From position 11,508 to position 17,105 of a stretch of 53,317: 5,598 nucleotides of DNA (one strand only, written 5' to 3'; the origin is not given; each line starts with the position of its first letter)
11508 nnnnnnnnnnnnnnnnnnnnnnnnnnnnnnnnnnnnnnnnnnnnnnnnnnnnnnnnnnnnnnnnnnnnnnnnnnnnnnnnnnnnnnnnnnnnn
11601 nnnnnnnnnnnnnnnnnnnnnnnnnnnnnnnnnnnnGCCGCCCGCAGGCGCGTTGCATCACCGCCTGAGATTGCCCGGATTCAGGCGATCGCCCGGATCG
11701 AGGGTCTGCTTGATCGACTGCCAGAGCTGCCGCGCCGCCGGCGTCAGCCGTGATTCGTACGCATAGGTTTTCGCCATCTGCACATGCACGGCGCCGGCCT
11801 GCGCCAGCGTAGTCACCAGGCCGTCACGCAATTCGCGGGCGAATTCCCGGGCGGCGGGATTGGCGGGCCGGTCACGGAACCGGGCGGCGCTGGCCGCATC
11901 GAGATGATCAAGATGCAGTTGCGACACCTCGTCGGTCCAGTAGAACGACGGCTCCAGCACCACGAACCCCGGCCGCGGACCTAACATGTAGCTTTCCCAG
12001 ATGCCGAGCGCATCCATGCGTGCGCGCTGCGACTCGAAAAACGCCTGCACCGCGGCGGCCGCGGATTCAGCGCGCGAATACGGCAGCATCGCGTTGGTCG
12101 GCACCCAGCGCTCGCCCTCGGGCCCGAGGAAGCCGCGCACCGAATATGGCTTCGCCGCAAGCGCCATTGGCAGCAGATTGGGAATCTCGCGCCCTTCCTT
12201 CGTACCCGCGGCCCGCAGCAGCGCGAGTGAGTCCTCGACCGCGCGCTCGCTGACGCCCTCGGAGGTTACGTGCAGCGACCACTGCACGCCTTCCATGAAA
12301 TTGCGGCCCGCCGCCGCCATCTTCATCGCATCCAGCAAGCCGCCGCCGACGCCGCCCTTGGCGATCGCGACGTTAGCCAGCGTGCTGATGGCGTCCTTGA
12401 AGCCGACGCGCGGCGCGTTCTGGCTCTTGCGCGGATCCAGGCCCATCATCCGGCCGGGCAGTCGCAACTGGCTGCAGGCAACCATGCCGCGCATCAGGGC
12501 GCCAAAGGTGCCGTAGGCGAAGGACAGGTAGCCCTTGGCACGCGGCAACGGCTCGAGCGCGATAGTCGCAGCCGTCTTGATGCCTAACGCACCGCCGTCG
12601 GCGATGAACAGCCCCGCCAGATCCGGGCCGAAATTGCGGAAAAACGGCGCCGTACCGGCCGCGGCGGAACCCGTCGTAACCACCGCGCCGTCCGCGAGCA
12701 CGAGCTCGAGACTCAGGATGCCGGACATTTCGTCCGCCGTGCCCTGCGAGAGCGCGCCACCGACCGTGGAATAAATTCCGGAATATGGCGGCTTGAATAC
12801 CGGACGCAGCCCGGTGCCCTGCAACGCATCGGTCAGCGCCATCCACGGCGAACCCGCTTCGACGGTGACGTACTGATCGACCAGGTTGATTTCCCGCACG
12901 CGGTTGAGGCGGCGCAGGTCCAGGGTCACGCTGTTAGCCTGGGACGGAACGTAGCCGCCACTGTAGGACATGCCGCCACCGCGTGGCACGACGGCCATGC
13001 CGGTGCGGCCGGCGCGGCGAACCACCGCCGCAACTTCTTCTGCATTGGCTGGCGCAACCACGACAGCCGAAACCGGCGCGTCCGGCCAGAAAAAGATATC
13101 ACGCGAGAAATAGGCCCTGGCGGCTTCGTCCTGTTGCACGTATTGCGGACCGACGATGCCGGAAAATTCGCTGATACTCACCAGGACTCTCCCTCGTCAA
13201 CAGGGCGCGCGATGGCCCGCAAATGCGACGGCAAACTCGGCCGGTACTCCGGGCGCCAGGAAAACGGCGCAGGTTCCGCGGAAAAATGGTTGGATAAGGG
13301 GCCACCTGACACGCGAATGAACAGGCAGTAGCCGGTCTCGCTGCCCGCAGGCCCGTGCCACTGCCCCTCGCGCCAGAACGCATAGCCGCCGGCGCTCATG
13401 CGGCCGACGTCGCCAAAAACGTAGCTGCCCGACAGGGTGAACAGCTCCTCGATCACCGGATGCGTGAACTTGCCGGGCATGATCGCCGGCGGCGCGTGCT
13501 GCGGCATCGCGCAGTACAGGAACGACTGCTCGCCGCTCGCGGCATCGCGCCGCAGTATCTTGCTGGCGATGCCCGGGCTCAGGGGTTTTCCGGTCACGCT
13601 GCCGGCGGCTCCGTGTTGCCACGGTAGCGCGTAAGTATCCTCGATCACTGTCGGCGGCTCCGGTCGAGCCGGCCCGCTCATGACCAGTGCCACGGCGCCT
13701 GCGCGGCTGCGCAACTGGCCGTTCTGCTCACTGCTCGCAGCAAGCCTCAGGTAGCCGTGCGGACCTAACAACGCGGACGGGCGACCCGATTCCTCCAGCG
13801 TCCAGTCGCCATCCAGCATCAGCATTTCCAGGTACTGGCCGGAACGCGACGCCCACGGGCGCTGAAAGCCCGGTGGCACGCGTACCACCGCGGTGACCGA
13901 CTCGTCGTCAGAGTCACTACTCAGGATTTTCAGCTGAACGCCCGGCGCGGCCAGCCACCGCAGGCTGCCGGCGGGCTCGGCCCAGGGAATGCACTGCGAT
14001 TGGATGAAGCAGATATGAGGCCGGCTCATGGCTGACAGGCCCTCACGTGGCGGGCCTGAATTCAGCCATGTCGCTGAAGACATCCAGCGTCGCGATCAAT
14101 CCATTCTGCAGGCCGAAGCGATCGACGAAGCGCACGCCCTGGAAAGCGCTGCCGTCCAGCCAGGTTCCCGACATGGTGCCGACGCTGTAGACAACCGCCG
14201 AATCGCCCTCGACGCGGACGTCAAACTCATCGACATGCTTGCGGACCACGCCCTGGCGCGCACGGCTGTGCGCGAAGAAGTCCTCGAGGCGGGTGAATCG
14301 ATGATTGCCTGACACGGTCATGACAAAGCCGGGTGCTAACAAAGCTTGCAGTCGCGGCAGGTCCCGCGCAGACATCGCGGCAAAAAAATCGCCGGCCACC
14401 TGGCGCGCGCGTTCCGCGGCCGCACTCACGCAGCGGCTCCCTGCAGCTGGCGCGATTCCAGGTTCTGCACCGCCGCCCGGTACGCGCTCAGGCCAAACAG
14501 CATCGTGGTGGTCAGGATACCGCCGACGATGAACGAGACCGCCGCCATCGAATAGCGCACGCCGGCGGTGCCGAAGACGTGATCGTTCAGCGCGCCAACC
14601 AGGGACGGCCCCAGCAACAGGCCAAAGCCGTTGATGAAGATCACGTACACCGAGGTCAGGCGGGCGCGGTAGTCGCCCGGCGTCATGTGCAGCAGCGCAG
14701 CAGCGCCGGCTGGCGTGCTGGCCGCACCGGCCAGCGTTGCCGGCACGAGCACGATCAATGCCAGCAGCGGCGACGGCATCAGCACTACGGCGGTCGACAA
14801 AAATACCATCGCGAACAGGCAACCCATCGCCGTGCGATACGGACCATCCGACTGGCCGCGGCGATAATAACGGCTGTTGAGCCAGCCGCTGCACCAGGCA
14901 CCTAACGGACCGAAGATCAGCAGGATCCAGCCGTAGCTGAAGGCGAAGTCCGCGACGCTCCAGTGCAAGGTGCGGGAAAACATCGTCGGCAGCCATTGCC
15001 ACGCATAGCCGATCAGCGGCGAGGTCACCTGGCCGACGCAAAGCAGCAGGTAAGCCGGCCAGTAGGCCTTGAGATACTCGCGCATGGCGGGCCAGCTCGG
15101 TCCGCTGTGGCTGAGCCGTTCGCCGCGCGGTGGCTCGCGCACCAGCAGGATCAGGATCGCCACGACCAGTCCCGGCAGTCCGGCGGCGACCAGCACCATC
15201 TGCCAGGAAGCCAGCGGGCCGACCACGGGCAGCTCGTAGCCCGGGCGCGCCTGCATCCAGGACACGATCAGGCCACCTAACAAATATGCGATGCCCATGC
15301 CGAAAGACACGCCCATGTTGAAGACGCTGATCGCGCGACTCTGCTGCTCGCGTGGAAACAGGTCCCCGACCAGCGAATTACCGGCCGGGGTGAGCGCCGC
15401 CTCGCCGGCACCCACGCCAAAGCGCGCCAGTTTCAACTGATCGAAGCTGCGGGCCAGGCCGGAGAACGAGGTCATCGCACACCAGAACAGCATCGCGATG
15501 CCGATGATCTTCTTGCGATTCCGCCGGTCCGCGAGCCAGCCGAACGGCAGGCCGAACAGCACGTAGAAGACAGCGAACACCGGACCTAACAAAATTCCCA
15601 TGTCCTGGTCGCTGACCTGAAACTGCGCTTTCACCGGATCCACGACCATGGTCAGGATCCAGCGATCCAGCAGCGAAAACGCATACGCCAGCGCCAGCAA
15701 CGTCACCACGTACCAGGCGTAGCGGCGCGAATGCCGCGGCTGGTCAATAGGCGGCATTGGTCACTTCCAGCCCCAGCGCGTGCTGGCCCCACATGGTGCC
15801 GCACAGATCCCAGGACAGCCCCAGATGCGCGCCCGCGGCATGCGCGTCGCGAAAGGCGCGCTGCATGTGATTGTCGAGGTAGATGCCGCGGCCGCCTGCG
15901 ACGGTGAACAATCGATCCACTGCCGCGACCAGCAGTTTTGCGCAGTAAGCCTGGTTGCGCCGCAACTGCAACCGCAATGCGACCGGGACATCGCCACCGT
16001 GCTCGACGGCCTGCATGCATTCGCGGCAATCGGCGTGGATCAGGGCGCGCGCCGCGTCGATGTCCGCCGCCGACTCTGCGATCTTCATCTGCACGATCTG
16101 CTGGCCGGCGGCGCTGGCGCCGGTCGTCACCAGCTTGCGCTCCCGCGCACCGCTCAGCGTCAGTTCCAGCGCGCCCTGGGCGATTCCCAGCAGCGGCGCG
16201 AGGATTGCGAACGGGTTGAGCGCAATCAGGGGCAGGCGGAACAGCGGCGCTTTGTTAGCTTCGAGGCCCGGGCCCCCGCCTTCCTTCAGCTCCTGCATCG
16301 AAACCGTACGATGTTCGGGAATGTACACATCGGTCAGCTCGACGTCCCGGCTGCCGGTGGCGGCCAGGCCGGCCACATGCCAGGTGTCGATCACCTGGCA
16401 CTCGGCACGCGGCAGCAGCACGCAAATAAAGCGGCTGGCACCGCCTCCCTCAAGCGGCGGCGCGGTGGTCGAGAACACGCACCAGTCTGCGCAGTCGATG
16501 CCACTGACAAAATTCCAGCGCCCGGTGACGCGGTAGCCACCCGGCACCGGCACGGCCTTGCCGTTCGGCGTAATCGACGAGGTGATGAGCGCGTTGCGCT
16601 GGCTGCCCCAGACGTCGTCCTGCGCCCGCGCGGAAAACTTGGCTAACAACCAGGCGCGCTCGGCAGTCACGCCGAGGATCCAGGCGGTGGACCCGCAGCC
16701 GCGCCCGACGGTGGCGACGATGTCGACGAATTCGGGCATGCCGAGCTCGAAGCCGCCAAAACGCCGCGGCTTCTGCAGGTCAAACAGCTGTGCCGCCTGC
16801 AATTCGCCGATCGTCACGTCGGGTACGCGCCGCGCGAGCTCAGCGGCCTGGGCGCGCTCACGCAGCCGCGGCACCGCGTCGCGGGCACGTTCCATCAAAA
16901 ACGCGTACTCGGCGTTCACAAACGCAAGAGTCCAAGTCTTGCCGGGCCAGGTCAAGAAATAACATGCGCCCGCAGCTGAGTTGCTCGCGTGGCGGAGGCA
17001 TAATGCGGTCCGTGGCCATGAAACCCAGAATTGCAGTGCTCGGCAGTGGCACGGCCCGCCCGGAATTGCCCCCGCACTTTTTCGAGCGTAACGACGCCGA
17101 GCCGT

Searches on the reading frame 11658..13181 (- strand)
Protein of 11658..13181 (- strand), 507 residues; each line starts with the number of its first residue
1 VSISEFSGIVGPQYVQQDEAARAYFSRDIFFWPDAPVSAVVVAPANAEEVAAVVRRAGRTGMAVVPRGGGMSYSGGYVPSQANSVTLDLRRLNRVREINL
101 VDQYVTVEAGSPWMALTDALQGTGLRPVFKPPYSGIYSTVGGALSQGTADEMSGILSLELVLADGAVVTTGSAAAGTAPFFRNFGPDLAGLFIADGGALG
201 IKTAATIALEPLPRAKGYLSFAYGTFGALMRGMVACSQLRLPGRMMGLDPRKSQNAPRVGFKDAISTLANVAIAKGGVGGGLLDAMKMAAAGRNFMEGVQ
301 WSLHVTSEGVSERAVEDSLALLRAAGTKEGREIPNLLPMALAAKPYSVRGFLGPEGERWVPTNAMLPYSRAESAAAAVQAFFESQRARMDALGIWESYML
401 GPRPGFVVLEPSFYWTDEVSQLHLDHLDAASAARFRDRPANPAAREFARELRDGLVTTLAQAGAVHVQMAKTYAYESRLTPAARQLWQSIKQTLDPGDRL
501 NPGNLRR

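Call 43: search_protein_families(library=pfam, proteins=[window:11658-13181:-], max_evalue=0.00001)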
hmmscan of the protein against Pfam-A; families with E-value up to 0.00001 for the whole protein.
window:11658-13181:- (507 aa): 1 family
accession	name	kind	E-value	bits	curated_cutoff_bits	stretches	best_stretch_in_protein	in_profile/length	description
PF01565.28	FAD_binding_4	-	1.6e-28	99.6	26.4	1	39-171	2-139/139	FAD binding domain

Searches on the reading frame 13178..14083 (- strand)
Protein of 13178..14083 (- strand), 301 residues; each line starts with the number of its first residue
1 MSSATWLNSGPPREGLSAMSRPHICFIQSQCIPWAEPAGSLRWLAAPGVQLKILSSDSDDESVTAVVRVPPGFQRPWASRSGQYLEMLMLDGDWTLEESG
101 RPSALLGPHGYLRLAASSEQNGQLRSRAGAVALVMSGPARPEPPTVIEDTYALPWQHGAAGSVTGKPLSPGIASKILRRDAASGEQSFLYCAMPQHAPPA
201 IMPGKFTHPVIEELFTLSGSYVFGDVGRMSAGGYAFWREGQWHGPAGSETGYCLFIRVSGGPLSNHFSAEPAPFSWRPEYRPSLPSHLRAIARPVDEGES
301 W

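Call 43: search_protein_families(library=pfam, proteins=[window:13178-14083:-], max_evalue=0.00001)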
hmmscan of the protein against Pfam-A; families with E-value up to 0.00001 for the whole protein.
window:13178-14083:- (301 aa): 1 family
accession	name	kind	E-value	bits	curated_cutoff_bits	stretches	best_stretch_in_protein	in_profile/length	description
PF12973.13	Cupin_7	-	1.3e-09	38.2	27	0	166-256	14-99/105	ChrR Cupin-like domain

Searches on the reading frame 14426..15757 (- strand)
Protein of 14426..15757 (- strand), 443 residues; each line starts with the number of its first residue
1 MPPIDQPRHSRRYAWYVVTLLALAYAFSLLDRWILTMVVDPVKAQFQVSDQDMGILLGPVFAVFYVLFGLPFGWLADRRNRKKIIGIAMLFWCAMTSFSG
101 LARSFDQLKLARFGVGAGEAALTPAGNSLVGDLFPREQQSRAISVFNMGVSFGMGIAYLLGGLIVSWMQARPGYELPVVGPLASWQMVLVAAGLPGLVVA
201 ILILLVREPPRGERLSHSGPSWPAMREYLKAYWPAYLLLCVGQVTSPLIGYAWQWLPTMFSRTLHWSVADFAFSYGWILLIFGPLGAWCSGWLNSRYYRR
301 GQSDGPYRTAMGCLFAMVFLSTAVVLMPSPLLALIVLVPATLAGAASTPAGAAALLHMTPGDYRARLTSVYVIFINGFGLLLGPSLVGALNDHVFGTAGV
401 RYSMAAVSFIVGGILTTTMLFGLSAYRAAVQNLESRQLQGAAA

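Call 43: search_protein_families(library=pfam, proteins=[window:14426-15757:-], max_evalue=0.00001)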
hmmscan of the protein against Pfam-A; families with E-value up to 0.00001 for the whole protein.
window:14426-15757:- (443 aa): 2 families
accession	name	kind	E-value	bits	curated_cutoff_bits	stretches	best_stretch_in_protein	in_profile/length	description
PF07690.21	MFS_1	-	1.8e-42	146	33.4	2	21-299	1-267/347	Major Facilitator Superfamily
PF03137.26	OATP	-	2e-07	30.1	25.8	0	109-167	137-195/545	Organic Anion Transporter Polypeptide (OATP) family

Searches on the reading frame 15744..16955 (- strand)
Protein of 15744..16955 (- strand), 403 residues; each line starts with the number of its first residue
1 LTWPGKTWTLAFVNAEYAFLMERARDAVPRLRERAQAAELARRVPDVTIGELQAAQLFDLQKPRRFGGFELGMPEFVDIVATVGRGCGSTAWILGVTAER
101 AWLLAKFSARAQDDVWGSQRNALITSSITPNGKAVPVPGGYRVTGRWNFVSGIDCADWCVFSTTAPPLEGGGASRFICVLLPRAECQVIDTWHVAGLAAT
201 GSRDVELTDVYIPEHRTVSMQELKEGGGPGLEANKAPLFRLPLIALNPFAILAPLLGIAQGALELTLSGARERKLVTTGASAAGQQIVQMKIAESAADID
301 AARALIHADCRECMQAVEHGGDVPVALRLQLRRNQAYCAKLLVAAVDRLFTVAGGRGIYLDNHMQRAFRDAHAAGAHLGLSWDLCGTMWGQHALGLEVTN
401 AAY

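Call 43: search_protein_families(library=pfam, proteins=[window:15744-16955:-], max_evalue=0.00001)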
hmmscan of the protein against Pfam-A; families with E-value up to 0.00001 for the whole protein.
window:15744-16955:- (403 aa): 2 families
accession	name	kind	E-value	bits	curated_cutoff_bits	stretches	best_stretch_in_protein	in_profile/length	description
PF08028.16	Acyl-CoA_dh_2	-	8.3e-34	117.2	22.7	1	251-381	3-133/134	Acyl-CoA dehydrogenase, C-terminal domain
PF00441.29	Acyl-CoA_dh_1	-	2.4e-10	41.2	22.4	1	250-373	17-130/150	Acyl-CoA dehydrogenase, C-terminal domain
